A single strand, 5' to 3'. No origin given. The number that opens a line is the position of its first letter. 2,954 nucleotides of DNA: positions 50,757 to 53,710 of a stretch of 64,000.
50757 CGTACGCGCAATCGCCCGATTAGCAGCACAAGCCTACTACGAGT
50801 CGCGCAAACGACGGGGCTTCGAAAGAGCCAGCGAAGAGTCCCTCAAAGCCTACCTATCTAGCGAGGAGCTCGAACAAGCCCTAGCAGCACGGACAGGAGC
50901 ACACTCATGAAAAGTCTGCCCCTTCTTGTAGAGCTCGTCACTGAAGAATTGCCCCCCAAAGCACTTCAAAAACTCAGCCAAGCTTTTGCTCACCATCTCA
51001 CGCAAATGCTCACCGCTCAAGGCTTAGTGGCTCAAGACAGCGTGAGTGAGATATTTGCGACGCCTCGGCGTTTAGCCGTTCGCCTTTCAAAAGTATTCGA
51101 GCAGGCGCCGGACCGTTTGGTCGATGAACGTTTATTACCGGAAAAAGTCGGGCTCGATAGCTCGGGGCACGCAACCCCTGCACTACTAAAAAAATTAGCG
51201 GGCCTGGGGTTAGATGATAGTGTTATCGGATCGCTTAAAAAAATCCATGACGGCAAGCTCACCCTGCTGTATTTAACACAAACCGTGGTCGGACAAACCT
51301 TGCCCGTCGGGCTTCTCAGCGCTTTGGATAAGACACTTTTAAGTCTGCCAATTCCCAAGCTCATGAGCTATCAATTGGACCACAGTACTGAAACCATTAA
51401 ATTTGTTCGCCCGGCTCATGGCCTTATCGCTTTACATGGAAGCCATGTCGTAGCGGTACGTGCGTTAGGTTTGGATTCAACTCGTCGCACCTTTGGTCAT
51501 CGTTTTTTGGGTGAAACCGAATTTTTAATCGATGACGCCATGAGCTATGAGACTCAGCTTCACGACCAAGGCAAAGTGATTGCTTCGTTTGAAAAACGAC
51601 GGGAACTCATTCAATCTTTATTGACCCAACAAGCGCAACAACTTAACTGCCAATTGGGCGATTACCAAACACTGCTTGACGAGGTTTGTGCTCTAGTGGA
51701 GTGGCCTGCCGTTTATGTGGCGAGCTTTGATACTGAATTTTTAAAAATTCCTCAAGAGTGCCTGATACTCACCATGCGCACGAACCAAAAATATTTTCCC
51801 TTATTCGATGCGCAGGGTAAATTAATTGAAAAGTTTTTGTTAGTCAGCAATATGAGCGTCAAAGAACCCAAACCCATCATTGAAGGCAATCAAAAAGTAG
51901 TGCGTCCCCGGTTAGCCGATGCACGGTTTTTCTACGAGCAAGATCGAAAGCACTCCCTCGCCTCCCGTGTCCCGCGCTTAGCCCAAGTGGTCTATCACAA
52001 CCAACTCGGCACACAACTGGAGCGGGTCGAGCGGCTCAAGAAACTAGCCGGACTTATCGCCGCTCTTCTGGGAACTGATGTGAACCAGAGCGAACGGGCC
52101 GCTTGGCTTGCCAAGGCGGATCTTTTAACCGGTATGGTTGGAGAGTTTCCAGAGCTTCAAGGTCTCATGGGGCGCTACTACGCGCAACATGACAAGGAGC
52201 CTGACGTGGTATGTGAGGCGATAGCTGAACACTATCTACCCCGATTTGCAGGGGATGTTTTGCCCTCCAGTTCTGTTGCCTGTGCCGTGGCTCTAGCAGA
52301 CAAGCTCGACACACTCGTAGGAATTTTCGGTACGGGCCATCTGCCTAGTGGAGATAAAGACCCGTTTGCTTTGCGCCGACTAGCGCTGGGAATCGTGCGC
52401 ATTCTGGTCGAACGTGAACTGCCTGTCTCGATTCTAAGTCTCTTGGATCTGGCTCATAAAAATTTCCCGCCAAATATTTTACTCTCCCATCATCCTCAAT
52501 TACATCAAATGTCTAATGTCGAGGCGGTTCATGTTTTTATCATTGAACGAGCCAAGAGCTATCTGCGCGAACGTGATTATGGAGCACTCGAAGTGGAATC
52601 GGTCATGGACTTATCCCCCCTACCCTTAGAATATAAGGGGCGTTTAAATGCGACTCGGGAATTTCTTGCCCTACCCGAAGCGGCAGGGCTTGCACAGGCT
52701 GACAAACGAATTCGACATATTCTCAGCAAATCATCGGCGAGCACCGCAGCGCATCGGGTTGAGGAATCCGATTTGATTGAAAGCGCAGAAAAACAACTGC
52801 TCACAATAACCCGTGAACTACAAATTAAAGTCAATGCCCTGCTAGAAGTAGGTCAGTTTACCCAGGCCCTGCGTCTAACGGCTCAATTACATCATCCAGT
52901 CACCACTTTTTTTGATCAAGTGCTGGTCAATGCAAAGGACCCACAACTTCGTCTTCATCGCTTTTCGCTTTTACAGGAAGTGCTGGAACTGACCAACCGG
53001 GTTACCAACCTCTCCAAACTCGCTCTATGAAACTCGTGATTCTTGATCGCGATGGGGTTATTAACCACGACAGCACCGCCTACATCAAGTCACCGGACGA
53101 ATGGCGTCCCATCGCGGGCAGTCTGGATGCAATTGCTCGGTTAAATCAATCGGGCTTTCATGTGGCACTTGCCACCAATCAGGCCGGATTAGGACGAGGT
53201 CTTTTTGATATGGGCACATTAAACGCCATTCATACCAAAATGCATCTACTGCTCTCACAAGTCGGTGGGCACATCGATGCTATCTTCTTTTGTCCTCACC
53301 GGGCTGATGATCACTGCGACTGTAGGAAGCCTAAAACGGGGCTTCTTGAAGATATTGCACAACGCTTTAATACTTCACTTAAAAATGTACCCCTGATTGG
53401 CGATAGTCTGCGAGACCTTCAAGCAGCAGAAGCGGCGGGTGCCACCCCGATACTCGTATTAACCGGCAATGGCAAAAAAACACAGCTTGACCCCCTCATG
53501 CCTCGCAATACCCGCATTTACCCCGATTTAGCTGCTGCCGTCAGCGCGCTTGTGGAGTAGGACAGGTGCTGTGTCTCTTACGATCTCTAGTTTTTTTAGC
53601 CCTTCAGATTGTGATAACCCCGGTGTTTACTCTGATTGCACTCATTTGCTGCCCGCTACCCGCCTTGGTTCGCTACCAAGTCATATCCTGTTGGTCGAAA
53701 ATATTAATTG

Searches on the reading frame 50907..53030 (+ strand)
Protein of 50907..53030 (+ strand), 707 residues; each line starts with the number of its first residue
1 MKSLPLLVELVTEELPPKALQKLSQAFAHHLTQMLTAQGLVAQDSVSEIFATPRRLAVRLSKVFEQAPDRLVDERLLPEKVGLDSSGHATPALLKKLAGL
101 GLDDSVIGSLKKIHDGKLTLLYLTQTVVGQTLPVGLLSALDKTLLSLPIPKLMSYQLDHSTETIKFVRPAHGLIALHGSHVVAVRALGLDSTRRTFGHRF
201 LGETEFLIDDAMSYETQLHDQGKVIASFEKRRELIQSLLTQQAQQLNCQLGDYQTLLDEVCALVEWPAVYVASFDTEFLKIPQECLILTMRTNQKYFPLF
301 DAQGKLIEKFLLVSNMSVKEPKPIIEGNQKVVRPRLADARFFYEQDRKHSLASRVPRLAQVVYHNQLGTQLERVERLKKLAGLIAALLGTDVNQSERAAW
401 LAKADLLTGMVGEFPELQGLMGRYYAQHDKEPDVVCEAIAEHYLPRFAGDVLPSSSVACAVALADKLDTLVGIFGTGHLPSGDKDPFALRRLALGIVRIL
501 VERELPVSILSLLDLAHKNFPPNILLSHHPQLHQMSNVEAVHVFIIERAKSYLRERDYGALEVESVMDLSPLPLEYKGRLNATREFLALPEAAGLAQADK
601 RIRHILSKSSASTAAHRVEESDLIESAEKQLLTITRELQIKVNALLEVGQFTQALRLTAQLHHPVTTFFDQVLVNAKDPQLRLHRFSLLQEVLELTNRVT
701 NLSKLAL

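Call 58: find_encoding_contigs(protein=window:50907-53030:+, flank=10000, max_places=1)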
Protein window:50907-53030:+ (707 aa): 14 contigs read that carry it; 1 place shown.
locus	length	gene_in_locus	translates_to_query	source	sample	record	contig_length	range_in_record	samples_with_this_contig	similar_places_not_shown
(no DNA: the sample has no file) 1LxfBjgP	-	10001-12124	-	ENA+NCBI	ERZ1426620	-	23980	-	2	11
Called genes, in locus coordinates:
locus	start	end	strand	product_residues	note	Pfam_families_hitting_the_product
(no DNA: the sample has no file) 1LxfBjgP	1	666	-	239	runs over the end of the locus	PF00551:Formyl_trans_N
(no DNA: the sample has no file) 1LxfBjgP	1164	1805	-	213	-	PF00072:Response_reg, PF06490:FleQ, PF00196:GerE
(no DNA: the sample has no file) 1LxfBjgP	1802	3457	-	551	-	PF05231:MASE1, PF00512:HisKA, PF02518:HATPase_c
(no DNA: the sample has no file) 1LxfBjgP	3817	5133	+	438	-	PF00919:UPF0004, PF04055:Radical_SAM, PF01938:TRAM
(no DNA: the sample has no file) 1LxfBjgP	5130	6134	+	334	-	PF02562:PhoH, PF13245:AAA_19 (weak), PF13604:AAA_30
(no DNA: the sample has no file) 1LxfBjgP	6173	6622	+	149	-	PF02130:YbeY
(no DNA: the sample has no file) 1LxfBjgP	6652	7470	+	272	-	PF21917:NMB0537_N, PF00571:CBS, PF03471:CorC_HlyC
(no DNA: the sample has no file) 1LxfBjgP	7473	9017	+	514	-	PF20154:LNT_N, PF00795:CN_hydrolase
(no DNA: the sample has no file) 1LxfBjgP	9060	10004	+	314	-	PF02091:tRNA-synt_2e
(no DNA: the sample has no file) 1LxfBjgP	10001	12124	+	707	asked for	PF02092:tRNA_synt_2f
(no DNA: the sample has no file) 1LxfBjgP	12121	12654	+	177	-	PF08645:PNK3P, PF00702:Hydrolase, PF13419:HAD_2 (weak), PF13242:Hydrolase_like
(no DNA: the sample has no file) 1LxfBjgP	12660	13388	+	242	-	PF01553:Acyltransferase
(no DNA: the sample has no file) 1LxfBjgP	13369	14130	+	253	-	PF01863:YgjP-like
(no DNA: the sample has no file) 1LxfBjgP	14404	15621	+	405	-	PF00278:Orn_DAP_Arg_deC, PF01168:Ala_racemase_N (faint), PF02784:Orn_Arg_deC_N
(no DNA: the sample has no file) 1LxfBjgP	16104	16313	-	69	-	-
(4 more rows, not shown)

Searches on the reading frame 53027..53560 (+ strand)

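Call 86: search_protein_families(library=ncbifam, proteins=[window:53027-53560:+], max_evalue=0.00001)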
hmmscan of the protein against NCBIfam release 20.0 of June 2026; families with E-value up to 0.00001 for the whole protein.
window:53027-53560:+ (177 aa): 12 families
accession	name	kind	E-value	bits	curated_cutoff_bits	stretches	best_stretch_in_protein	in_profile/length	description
NF006506.0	PRK08942.1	equivalog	1.5e-71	239.7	178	1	1-176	3-178/182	D-glycero-beta-D-manno-heptose 1,7-bisphosphate 7-phosphatase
TIGR01656.1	Histidinol-ppas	subfamily_domain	1.9e-43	147.9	84.15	1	3-143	2-145/149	histidinol-phosphate phosphatase domain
TIGR01662.1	HAD-SF-IIIA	subfamily_domain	4.3e-33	114.4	44.6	1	2-146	1-140/141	HAD-IIIA family hydrolase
TIGR00213.1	GmhB_yaeD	subfamily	1.6e-27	96.3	149.6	1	2-149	2-155/176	D-glycero-beta-D-manno-heptose 1,7-bisphosphate 7-phosphatase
NF005264.0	PRK06769.1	equivalog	4.5e-25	88.4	217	1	2-167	5-158/175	HAD-IIIA family hydrolase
NF050049.1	HBPPhtaseGmhB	domain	3.4e-22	79.1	250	1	2-149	4-148/171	D-glycero-alpha-D-manno-heptose-1,7-bisphosphate 7-phosphatase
NF003937.0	PRK05446.1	equivalog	6.2e-21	74.8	443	1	2-144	4-148/355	bifunctional histidinol-phosphatase/imidazoleglycerol-phosphate dehydratase HisB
TIGR01261.1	hisB_Nterm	equivalog_domain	3.5e-20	72.1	140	1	2-139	2-141/161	histidinol-phosphatase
TIGR01460.1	HAD-SF-IIA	subfamily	1.6e-07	31.4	100.15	0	4-53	1-40/246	HAD-IIA family hydrolase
TIGR01664.1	DNA-3'-Pase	equivalog_domain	1e-06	28.8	107.65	1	3-127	15-136/167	DNA 3'-phosphatase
NF009695.0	PRK13222.1-2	equivalog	1.2e-06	28.2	225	0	95-158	144-207/226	phosphoglycolate phosphatase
TIGR01449.2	PGP_bact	equivalog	2e-06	27.5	180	0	95-150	135-190/213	phosphoglycolate phosphatase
